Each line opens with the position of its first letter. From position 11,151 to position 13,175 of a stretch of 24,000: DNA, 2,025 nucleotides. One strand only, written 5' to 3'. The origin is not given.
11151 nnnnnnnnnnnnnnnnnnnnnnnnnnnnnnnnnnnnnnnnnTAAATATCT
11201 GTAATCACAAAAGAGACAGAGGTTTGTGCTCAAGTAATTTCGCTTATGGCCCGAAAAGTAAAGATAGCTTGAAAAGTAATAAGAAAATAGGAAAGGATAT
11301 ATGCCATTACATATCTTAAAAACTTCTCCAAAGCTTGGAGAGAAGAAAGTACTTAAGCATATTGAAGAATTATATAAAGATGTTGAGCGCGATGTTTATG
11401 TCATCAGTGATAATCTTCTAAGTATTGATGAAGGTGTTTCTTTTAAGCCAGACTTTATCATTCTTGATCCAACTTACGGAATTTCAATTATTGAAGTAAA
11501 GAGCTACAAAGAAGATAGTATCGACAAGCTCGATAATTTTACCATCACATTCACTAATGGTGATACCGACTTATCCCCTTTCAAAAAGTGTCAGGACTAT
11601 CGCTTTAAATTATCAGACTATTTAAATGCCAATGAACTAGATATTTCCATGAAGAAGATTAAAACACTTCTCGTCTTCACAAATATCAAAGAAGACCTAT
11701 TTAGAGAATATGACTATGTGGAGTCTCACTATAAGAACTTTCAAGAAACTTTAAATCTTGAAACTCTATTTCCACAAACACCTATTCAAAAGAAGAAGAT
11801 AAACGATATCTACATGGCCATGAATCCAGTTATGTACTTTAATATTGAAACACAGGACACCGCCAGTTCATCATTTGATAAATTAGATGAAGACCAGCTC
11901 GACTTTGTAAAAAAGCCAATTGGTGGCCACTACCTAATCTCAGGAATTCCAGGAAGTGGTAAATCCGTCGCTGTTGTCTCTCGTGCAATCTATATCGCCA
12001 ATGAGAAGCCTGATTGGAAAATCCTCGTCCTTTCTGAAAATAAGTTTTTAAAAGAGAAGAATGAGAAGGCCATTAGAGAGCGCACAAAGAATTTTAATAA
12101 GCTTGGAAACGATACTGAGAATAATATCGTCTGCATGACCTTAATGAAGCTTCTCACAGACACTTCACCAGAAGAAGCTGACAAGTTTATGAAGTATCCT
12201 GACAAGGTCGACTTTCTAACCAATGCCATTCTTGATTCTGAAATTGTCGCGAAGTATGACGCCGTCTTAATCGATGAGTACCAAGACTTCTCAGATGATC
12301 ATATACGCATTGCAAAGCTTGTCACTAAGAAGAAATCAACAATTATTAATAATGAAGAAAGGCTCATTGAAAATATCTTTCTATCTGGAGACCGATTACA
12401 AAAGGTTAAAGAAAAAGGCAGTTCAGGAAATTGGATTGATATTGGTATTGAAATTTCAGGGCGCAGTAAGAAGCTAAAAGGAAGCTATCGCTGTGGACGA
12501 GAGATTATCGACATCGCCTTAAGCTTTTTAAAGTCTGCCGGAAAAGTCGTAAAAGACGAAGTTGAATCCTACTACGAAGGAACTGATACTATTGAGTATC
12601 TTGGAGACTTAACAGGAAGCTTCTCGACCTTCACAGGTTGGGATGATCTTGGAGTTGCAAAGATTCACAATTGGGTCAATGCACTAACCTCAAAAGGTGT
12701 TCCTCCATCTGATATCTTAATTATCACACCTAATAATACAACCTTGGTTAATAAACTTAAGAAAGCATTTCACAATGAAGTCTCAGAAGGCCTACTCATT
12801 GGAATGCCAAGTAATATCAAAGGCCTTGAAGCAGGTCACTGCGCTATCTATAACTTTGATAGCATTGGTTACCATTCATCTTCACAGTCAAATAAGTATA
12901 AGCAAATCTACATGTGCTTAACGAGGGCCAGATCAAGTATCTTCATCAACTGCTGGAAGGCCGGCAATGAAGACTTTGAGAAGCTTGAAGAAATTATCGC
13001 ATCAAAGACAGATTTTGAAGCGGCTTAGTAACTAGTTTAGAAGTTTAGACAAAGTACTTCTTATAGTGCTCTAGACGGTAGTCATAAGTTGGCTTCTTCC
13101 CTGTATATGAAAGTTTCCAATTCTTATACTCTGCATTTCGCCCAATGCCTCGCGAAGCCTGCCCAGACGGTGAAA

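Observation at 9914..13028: Two-gene cassette: unknown-domain/HEPN-like RNase protein plus NERD-UvrD helicase, a candidate undescribed anti-phage system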

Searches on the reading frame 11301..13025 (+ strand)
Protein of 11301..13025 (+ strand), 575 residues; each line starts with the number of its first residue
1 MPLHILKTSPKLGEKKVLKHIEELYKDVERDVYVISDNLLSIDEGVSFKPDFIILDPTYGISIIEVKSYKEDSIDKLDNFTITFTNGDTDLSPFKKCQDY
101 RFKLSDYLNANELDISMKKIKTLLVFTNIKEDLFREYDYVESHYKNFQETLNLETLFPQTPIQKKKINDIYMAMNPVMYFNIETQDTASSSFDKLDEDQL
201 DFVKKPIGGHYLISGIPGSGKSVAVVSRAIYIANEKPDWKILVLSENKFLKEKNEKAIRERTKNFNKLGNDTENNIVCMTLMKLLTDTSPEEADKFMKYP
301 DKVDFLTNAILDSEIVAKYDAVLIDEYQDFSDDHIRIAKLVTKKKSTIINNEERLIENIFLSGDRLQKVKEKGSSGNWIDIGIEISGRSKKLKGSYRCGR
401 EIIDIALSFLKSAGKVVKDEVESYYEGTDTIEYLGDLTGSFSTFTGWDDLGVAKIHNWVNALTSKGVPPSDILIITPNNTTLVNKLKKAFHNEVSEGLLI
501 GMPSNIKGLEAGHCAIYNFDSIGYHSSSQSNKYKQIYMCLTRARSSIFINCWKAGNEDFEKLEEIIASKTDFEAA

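Call 3: search_protein_families(library=pfam, proteins=[window:11301-13025:+], max_evalue=0.1)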
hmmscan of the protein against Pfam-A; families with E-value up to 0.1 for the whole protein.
window:11301-13025:+ (575 aa): 11 families
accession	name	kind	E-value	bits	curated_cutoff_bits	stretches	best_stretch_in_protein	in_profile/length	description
PF08378.17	NERD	-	2e-08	35.2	22.1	1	11-127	3-111/111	Nuclease-related domain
PF00580.27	UvrD-helicase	-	2.3e-08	34.5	23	1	306-365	200-248/271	UvrD/REP helicase N-terminal domain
PF13245.12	AAA_19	-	0.0002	22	25.1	1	211-367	14-128/134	AAA domain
PF09848.15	SLFN-g3_helicase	-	0.00028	20.7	24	1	211-399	4-162/354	Schlafen group 3, DNA/RNA helicase domain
PF01443.25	Viral_helicase1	-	0.00029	21.2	21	0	212-240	2-22/228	Viral superfamily 1 RNA helicase core domain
PF25199.1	nSTAND_NTPase5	-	0.0017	18.6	34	1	211-263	44-95/145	Novel STAND NTPase 5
PF04851.21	ResIII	-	0.0034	17.8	22.5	1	210-332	25-139/164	Type III restriction enzyme, res subunit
PF13087.12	AAA_12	-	0.0057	16.7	27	0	454-549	94-190/195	AAA domain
PF08433.16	KTI12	-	0.0058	16.6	22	0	212-263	5-61/271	Chromatin associated protein KTI12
PF01580.24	FtsK_SpoIIIE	-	0.069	13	24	0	201-225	34-56/221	FtsK/SpoIIIE family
PF05707.18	Zot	-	0.069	13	20.3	0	340-506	104-157/197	Zonular occludens toxin (Zot)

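Call 4: search_protein_families(library=padloc, proteins=[window:11301-13025:+], max_evalue=0.1)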
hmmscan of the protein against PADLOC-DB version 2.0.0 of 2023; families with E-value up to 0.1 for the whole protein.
window:11301-13025:+ (575 aa): 15 families
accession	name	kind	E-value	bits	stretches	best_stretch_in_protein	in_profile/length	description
PDLC01087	C3a187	-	2.1e-29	100.8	1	13-412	18-402/559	NERD+UvrD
PDLC03002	Helicase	-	2.8e-12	43.7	1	190-347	186-360/707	-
PDLC00129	GajB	-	1.8e-08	31.5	2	294-344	195-252/594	UrvD helicase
PDLC04173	GajB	-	5.6e-07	26.9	2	302-340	106-144/471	-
PDLC00117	GajB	-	1.2e-06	25.3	1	311-491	211-371/604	UrvD helicase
PDLC00135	GajB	-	9.2e-05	19.5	1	307-406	158-248/603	UrvD helicase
PDLC00130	GajB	-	9.4e-05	18.8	1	313-410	200-290/589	UrvD helicase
PDLC00148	GajB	-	0.00018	18.6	1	307-421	138-253/369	UrvD helicase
PDLC04140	mad8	-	0.00024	18.7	1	206-252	25-68/314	mads_8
PDLC00121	GajB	-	0.0024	14.5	1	295-348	175-232/565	UrvD helicase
PDLC00104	GajB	-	0.0034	14.2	0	311-369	158-218/574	UrvD helicase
PDLC03920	MkoA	-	0.0054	13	1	184-245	603-668/1112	-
PDLC00113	GajB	-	0.0068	13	1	305-373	162-222/579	UrvD helicase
PDLC00142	GajB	-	0.015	11.7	0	195-237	3-48/583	UrvD helicase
PDLC00141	GajB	-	0.064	9.5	0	311-372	159-222/572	UrvD helicase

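Call 5: search_protein_families(library=ncbifam, proteins=[window:11301-13025:+], max_evalue=0.1)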
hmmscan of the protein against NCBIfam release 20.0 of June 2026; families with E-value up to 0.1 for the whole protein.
window:11301-13025:+ (575 aa): 3 families
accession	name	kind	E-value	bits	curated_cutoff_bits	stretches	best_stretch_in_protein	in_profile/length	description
NF053713.1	helicas_STM2767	equivalog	2.1e-07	29.8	550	1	315-346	314-345/665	STM2767 family DEAD/DEAH box helicase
TIGR00376.1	TIGR00376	hypoth_equivalog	0.0015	17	348.9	0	451-493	511-552/639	IGHMBP2 family helicase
NF008276.0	PRK11054.1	equivalog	0.004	15.7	543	1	308-427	420-533/684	DNA helicase IV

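Call 6: search_protein_families(library=phrogs, proteins=[window:11301-13025:+], max_evalue=0.1)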
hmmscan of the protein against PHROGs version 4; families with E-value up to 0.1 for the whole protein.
window:11301-13025:+ (575 aa): 2 families
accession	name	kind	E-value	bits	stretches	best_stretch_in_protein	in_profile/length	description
phrog_1967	-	DNA, RNA and nucleotide metabolism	8e-15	55.5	2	315-485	360-495/776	DNA helicase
phrog_25205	-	unknown function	0.019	14.2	0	208-259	15-68/607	-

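Call 90: find_homologous_proteins(query=window:11301-13025:+, max_evalue=0.00001)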
Query window:11301-13025:+ (575 aa): 40 proteins with E <= 0.00001 among 8000 candidates.
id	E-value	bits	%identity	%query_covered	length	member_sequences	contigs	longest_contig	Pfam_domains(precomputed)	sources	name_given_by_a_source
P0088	0.0e+0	1285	100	100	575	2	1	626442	PF08378.18,PF00580.28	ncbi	-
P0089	1.7e-215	735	57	98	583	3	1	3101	PF08378.18,PF09848.16,PF00580.28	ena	-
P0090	1.8e-197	675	54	99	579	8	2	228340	PF09848.16,PF00580.28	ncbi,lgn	-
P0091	2.2e-195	668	53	99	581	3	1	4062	PF08378.18,PF00580.28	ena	-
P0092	5.3e-155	535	46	99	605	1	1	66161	PF13245.13,PF08378.18,PF00580.28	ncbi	-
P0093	3.2e-110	387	38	96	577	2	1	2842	PF00270.36,PF13604.13,PF13245.13,PF08378.18,PF00580.28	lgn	-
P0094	3.6e-106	374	40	99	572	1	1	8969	PF13538.13,PF13361.13,PF08378.18,PF00580.28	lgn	-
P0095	1.1e-99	353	39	90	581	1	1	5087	PF13245.13,PF00580.28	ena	-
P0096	3.6e-97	344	38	96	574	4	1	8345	PF13087.13,PF01443.25,PF13245.13,PF08378.18,PF09848.16,PF04851.22,PF00580.28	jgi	-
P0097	9.8e-93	330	35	96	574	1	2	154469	PF13245.13,PF08378.18,PF00580.28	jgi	-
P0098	1.8e-91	325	36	96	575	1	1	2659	PF13087.13,PF13245.13,PF08378.18,PF09848.16,PF04851.22,PF00580.28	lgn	-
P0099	5.9e-85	304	32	97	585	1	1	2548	PF08378.18,PF00580.28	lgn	-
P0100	2.0e-72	263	34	98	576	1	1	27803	PF13245.13,PF00580.28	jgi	jgi:superfamily I DNA and RNA helicase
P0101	9.8e-52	194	31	94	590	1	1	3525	PF13538.13,PF00270.36,PF01443.25,PF13361.13,PF13245.13,PF08378.18,PF09848.16,PF04851.22,PF00580.28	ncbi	-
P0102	1.4e-49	187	31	94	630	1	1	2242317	PF13538.13,PF13087.13,PF01443.25,PF13245.13,PF08378.18,PF04851.22,PF00580.28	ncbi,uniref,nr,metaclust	ncbi:conserved hypothetical protein [Methanohalobium evestigatum Z-7303]|uniref:Uncharacterized prot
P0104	1.4e-48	184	30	98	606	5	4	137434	PF13538.13,PF01443.25,PF13361.13,PF13245.13,PF08378.18,PF09848.16,PF00580.28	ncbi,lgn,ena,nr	ncbi:3'-5' exonuclease [Clostridioides difficile]|nr:3'-5' exonuclease [Clostridioides difficile]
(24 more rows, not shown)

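Call 91: find_encoding_contigs(protein=P0090, flank=7000, max_places=2)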
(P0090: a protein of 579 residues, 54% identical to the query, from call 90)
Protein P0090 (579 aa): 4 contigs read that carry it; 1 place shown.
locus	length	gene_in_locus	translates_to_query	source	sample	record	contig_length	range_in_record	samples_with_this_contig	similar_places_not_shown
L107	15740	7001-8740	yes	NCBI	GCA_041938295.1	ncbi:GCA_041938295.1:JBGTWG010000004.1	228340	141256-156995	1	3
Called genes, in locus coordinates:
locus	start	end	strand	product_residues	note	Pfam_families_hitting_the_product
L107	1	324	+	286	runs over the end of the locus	PF00892:EamA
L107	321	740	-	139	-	PF02566:OsmC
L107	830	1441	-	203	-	-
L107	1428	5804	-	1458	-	PF24390:PRTase-CE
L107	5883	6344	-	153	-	PF04266:ASCH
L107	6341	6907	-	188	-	PF06042:NTP_transf_6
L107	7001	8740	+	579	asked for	PF00580:UvrD-helicase (faint), PF09848:SLFN-g3_helicase (weak)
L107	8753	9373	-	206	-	-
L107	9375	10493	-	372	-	-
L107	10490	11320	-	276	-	PF01381:HTH_3 (faint), PF14394:DUF4423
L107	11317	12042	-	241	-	-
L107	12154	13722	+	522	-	PF01565:FAD_binding_4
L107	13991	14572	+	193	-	PF03713:DUF305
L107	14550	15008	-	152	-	-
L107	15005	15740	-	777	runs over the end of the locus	PF00873:ACR_tran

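Call 92: find_encoding_contigs(protein=P0097, flank=7000, max_places=2)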
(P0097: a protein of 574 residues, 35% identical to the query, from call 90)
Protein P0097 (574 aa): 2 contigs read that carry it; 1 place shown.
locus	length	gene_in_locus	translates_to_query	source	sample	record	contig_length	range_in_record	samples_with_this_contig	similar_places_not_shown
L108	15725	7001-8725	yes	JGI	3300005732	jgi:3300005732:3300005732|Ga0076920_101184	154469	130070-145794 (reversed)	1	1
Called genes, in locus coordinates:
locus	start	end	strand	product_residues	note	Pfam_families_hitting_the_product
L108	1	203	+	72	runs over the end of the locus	PF12728:HTH_17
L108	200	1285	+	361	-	PF22022:Phage_int_M (weak), PF00589:Phage_integrase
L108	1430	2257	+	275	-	PF19580:Exo_endo_phos_3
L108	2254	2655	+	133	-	-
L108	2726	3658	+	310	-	-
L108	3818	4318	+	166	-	-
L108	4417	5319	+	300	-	PF18958:DUF5700 (weak), PF10026:DUF2268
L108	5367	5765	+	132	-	-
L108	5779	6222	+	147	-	PF10604:Polyketide_cyc2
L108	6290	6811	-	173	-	-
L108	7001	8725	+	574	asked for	PF08378:NERD (weak), PF00580:UvrD-helicase (faint), PF13245:AAA_19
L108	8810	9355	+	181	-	PF24838:8xMP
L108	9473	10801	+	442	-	PF19425:Csd3_N2, PF01551:Peptidase_M23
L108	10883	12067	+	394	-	PF12867:DinB_2, PF03781:FGE-sulfatase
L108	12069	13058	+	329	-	PF10017:Methyltransf_33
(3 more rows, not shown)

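Call 93: find_encoding_contigs(protein=P0100, flank=7000, max_places=2)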
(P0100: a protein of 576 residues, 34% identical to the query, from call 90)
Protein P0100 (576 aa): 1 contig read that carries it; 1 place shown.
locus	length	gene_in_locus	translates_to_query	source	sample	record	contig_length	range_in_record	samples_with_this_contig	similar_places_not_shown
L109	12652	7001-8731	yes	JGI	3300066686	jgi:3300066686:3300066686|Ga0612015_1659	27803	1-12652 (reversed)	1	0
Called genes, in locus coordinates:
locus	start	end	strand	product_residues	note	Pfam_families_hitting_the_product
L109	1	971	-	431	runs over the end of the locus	PF00875:DNA_photolyase, PF03441:FAD_binding_7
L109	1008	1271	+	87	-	-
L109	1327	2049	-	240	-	-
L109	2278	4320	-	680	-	-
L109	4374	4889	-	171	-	-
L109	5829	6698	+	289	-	-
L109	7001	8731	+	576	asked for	PF00580:UvrD-helicase, PF13245:AAA_19 (faint)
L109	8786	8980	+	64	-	-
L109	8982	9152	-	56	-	-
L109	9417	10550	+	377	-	PF00270:DEAD (weak), PF13086:AAA_11, PF13245:AAA_19, PF13604:AAA_30, PF01443:Viral_helicase1 (faint), PF05127:NAT10_TcmA_helicase (weak), PF13086:AAA_11 (weak), PF13087:AAA_12 (weak)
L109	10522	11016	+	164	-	PF13087:AAA_12, PF13538:UvrD_C_2 (weak)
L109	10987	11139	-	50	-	-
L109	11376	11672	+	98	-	-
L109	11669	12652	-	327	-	PF13280:WYL (weak)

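Call 94: find_encoding_contigs(protein=P0104, flank=7000, max_places=2)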
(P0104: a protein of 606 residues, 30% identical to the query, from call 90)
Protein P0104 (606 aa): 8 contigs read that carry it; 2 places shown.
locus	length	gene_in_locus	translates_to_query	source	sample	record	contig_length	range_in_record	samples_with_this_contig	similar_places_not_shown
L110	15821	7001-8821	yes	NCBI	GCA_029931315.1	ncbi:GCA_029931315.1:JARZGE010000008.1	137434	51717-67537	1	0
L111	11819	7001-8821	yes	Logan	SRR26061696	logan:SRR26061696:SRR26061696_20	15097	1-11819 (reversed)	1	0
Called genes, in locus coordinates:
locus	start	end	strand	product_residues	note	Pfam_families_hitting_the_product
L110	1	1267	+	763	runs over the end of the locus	-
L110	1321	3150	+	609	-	-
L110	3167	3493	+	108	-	-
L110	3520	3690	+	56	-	-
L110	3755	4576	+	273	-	PF01520:Amidase_3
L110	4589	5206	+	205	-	PF01832:Glucosaminidase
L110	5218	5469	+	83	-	PF16079:Phage_holin_5_2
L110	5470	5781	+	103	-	-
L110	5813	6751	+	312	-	PF13495:Phage_int_SAM_4 (weak), PF00589:Phage_integrase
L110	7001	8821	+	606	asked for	PF08378:NERD (weak), PF00580:UvrD-helicase, PF01443:Viral_helicase1 (faint), PF09848:SLFN-g3_helicase (faint), PF13245:AAA_19 (weak), PF13361:UvrD_C, PF13538:UvrD_C_2 (weak)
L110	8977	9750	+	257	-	-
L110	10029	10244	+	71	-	-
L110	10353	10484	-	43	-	-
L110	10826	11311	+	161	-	-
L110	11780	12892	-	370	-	PF14657:Arm-DNA-bind_4 (weak), PF14659:Phage_int_SAM_3, PF00589:Phage_integrase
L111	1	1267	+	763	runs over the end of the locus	-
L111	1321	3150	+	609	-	-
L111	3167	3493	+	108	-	-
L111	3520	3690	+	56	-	-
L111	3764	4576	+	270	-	PF01520:Amidase_3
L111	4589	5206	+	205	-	PF01832:Glucosaminidase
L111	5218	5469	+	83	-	PF16079:Phage_holin_5_2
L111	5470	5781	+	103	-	-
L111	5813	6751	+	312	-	PF13495:Phage_int_SAM_4 (weak), PF00589:Phage_integrase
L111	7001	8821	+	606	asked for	PF08378:NERD (weak), PF00580:UvrD-helicase, PF01443:Viral_helicase1 (faint), PF09848:SLFN-g3_helicase (faint), PF13245:AAA_19 (weak), PF13361:UvrD_C, PF13538:UvrD_C_2 (weak)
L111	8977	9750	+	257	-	-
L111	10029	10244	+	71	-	-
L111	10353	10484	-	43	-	-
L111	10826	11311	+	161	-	-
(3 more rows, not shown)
